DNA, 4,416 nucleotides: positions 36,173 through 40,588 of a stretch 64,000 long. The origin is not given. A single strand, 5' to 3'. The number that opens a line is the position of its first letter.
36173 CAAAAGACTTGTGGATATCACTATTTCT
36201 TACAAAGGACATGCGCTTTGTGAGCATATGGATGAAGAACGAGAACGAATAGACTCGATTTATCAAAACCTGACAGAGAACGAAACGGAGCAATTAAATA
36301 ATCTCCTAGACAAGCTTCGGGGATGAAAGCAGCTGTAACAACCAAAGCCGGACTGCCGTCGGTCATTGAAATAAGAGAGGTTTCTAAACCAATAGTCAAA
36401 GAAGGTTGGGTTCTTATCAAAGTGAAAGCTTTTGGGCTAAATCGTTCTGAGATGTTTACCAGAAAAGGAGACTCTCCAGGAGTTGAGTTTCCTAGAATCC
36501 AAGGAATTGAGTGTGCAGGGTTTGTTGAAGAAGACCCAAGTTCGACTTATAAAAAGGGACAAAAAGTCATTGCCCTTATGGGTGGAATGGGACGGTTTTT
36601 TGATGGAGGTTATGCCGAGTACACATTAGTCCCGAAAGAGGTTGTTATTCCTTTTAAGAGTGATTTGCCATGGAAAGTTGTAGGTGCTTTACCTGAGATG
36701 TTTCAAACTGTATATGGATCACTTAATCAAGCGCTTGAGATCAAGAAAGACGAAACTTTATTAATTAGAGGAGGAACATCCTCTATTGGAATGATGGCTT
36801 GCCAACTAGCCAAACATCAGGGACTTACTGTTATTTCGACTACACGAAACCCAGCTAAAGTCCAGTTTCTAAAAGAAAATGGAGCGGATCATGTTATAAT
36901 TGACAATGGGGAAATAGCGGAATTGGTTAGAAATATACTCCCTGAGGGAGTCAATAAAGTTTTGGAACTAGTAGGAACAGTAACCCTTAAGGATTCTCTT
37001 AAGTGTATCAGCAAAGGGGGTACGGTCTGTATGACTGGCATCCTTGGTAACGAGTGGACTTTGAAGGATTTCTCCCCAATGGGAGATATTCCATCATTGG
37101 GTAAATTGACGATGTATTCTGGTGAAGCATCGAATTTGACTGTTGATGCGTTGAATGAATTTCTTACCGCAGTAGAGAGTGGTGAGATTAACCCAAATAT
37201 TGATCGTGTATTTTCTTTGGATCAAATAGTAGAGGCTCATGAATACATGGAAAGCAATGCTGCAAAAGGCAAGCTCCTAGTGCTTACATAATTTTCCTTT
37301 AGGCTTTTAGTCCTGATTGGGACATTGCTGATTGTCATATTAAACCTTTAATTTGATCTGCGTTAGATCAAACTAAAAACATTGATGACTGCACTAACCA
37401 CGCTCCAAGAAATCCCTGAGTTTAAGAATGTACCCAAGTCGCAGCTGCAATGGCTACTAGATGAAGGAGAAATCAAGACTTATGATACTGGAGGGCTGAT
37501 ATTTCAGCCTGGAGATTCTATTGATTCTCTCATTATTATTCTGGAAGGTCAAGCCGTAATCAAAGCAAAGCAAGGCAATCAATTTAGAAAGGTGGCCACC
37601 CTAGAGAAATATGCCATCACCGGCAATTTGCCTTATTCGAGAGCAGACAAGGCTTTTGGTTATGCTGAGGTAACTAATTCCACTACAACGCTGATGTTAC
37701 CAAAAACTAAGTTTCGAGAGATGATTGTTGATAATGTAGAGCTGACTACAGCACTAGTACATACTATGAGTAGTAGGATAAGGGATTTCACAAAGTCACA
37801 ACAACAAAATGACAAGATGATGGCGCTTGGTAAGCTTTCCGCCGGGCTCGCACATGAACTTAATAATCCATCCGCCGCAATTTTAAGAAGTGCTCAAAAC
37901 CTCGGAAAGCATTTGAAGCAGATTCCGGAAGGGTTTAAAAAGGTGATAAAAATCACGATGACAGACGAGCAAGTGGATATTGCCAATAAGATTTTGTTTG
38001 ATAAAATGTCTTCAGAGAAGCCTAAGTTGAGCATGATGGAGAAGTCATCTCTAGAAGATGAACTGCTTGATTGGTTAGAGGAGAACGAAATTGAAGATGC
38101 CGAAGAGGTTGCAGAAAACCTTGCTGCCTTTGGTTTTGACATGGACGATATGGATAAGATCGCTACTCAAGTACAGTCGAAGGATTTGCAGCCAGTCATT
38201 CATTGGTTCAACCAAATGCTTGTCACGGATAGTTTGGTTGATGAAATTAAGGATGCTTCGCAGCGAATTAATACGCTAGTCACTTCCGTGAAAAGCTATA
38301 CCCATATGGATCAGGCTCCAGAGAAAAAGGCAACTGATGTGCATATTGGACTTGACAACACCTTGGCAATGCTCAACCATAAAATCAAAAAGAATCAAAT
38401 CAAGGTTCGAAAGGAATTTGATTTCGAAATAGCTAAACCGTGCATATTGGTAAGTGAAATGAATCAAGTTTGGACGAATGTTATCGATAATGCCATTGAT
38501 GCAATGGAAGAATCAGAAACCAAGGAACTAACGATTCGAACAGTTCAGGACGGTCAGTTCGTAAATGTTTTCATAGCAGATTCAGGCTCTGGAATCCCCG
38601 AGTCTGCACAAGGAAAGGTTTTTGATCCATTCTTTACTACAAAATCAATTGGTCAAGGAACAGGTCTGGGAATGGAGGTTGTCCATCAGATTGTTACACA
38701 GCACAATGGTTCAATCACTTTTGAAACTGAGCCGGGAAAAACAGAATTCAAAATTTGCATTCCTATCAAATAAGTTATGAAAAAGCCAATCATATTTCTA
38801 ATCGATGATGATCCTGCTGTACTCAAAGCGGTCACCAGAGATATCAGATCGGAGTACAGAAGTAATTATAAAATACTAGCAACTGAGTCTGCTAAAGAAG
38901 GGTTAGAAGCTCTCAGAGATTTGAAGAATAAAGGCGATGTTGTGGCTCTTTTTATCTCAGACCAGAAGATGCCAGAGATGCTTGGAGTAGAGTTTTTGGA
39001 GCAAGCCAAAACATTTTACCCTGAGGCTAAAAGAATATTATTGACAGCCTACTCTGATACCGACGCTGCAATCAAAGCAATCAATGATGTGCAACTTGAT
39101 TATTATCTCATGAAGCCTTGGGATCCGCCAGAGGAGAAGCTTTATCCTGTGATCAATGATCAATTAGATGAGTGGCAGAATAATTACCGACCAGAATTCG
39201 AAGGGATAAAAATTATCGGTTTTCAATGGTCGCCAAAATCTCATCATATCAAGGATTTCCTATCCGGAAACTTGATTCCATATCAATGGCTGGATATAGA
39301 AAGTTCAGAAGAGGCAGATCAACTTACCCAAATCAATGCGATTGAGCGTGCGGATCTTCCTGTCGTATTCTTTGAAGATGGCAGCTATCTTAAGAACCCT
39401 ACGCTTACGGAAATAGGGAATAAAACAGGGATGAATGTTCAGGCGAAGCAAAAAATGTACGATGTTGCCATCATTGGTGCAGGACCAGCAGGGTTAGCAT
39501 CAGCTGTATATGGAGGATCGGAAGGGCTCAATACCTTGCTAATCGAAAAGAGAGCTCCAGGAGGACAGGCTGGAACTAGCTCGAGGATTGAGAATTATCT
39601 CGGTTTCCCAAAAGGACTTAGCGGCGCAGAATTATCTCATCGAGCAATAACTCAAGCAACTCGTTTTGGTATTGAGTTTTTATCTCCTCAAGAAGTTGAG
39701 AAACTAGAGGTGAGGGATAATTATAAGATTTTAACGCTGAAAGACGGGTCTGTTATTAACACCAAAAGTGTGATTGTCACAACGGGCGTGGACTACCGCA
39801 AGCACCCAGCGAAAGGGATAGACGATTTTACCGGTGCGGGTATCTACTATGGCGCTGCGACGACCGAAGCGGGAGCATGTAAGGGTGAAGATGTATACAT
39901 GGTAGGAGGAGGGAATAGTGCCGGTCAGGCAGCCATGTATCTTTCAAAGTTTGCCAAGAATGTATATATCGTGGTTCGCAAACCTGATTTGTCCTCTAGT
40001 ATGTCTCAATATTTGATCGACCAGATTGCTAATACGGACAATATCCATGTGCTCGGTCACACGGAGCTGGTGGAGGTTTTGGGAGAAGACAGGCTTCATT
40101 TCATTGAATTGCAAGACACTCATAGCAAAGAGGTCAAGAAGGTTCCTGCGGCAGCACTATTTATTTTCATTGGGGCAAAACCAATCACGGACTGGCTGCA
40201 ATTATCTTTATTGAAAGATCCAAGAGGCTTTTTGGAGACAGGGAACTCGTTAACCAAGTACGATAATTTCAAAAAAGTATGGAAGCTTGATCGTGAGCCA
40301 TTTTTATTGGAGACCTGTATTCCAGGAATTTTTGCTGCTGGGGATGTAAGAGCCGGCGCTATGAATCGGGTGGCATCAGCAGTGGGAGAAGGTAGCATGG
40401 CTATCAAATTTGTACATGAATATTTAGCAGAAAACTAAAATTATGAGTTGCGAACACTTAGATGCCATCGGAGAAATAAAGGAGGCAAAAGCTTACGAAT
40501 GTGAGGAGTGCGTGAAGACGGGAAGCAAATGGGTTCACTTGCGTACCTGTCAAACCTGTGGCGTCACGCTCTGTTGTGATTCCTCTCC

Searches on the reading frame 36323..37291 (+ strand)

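Call 26: search_protein_families(library=ncbifam, proteins=[window:36323-37291:+], max_evalue=1e-10)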
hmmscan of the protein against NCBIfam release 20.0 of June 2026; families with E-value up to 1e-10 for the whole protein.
window:36323-37291:+ (322 aa): 12 families
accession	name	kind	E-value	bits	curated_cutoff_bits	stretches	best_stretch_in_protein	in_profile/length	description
TIGR02824.1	quinone_pig3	subfamily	8.3e-57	192.6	296.8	1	1-320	1-323/325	putative NAD(P)H quinone oxidoreductase, PIG3 family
NF010344.0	PRK13771.1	subfamily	7.3e-35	120.5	349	1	92-320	113-331/334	putative alcohol dehydrogenase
NF041172.1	AcrlCoa_red_Thmprot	equivalog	9.5e-32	110.2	500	1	93-320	114-332/334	acryloyl-CoA reductase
TIGR02823.1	oxido_YhdH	subfamily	1.2e-26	93.3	297.25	1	13-242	12-245/324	acrylyl-CoA reductase family protein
NF008024.0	PRK10754.1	subfamily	2.5e-23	82.6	348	1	7-320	8-325/327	NADPH:quinone reductase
TIGR02817.1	adh_fam_1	subfamily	1.3e-20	74.1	284.05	1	19-319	21-332/336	zinc-binding alcohol dehydrogenase family protein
NF051456.1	acrylyl_AcuI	equivalog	3.9e-20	71.9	440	1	8-240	8-243/325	acrylyl-CoA reductase (NADPH)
TIGR03989.1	Rxyl_3153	subfamily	1.5e-18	67.2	440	1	95-309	139-358/370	NDMA-dependent alcohol dehydrogenase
TIGR01751.1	crot-CoA-red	equivalog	4.3e-18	65.2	378.55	0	94-195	139-241/398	crotonyl-CoA carboxylase/reductase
TIGR02818.1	adh_III_F_hyde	equivalog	6.3e-15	55.1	543.95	0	2-86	3-87/368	S-(hydroxymethyl)glutathione dehydrogenase/class III alcohol dehydrogenase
NF003808.0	PRK05396.1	equivalog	1.1e-14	54.1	380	1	85-247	109-271/341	L-threonine 3-dehydrogenase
TIGR00692.1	tdh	equivalog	2.8e-11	43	458.35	0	89-318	111-336/340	L-threonine 3-dehydrogenase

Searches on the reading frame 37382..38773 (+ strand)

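Call 20: search_protein_families(library=ncbifam, proteins=[window:37382-38773:+], max_evalue=0.00001)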
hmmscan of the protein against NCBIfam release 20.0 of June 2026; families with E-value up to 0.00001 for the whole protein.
window:37382-38773:+ (463 aa): 73 families (the best 25 are shown)
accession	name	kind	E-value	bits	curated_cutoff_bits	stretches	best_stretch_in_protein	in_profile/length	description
NF038348.1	T2SS_HK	subfamily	3.3e-39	134.8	450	1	284-462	399-573/574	histidine kinase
NF008468.0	PRK11360.1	equivalog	9.3e-39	133.3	646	2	294-462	442-608/616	two-component system sensor histidine kinase AtoS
NF007688.0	PRK10364.1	equivalog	2.1e-32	112.5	479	1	314-462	306-451/460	two-component system sensor histidine kinase ZraS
NF046020.1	HisKinCckABruc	equivalog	6.4e-30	103.7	1000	1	288-461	521-706/868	cell cycle histidine kinase CckA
NF052574.1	HisKinEspCMyxo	equivalog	1.7e-29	102.6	1200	1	285-458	459-633/785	serine histidine kinase EspC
NF052573.1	HisKinEspAMyxo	equivalog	5.1e-29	100.8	1400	1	283-454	429-602/755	serine histidine kinase EspA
NF047497.1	HK_LIC_12097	equivalog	4.6e-28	98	500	2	287-462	192-366/367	LIC_12097 family sensor histidine kinase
NF047466.1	hybrid_RR_LvrB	exception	7.4e-26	91.2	500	1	284-462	189-376/377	hybrid histidine kinase/response regulator LvrB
NF010411.0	PRK13837.1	equivalog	1.1e-24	86.5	647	1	285-462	488-675/828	two-component system VirA-like sensor kinase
NF010076.0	PRK13557.1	subfamily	4.5e-23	81.5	631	1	285-461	205-393/540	histidine kinase famiy protein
NF008293.1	PRK11073.1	equivalog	7.7e-23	81.3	240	1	311-463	190-348/349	nitrogen regulation protein NR(II)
TIGR02938.1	nifL_nitrog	equivalog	1.7e-22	79.6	242.45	1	359-451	385-482/494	nitrogen fixation negative regulator NifL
NF046026.1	HisKinCckACaul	equivalog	6.7e-22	77.4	1000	1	287-462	342-532/678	cell cycle histidine kinase CckA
NF008312.0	PRK11100.1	equivalog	1.8e-21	76.6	356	1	283-451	291-462/477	two-component system sensor histidine kinase CreC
NF041777.1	sens_FixL_Rhizob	equivalog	2.9e-21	75.7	850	1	334-462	353-481/485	sensor protein FixL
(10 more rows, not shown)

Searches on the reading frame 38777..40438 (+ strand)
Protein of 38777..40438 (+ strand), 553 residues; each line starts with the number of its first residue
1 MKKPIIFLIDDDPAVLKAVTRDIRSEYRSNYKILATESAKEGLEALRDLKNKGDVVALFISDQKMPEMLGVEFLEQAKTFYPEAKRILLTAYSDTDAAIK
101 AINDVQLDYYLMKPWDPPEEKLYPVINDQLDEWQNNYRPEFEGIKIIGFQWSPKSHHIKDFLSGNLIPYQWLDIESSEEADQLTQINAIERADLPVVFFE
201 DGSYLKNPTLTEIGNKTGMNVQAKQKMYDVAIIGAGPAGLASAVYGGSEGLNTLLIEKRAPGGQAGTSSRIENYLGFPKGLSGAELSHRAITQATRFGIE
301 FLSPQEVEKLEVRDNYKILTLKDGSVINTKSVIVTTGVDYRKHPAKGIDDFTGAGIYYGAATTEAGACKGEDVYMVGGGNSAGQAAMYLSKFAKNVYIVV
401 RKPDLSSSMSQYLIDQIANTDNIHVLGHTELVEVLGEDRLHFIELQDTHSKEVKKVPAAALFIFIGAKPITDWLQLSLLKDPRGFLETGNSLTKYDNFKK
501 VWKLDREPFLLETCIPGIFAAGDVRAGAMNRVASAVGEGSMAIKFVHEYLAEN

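Call 20: search_protein_families(library=ncbifam, proteins=[window:38777-40438:+], max_evalue=0.00001)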
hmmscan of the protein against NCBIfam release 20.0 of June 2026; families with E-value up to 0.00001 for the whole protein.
window:38777-40438:+ (553 aa): 37 families (the best 25 are shown)
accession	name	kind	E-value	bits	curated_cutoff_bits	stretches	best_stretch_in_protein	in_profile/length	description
TIGR01292.1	TRX_reduct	equivalog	1.5e-67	227.5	343.45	1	228-550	1-300/300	thioredoxin-disulfide reductase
TIGR03143.1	AhpF_homolog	hypoth_equivalog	5.7e-53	180.3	687.65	1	225-552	2-310/555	putative alkyl hydroperoxide reductase F subunit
TIGR03140.1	AhpF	equivalog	1.1e-45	156.1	502.9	1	218-549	203-511/515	alkyl hydroperoxide reductase subunit F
NF053512.1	nitric_RR_NosR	exception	2.4e-32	112.5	400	1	6-131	1-116/422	response regulator c-di-GMP phosphodiesterase, NosR family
NF007614.0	PRK10262.1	equivalog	8.9e-29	100.6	644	1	227-550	6-314/321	thioredoxin-disulfide reductase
TIGR04018.1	Bthiol_YpdA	hypoth_equivalog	5.8e-17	61.5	339.9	1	304-528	90-292/316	YpdA family putative bacillithiol disulfide reductase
NF009409.0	PRK12770.1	subfamily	2.8e-14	53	343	1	365-552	168-352/360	putative glutamate synthase subunit beta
NF008176.1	PRK10923.1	equivalog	1.3e-11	43.7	620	1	1-118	1-109/469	nitrogen regulation protein NR(I)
TIGR01818.1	ntrC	equivalog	2.6e-11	43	558.6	1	6-117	1-103/463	nitrogen regulation protein NR(I)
TIGR01350.1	lipoamide_DH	equivalog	3.1e-11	42.6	408.8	1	227-264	1-38/461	dihydrolipoyl dehydrogenase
NF011695.0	PRK15115.1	equivalog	9.2e-11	41.1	763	1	5-132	8-124/445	two-component system response regulator GlrR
NF040505.1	ArsO_flavin_mono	equivalog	1.2e-10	41.4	425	1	295-404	85-194/346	ArsO family NAD(P)H-dependent flavin-containing monooxygenase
TIGR01316.1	gltA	equivalog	7e-10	38.3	471.75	1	223-550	129-449/449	NADPH-dependent glutamate synthase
NF008469.0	PRK11361.1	equivalog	1e-09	37.6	714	1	6-122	7-114/461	acetoacetate metabolism transcriptional regulator AtoC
TIGR02053.1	MerA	equivalog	4.2e-09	35.9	454.45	1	317-542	117-324/465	mercury(II) reductase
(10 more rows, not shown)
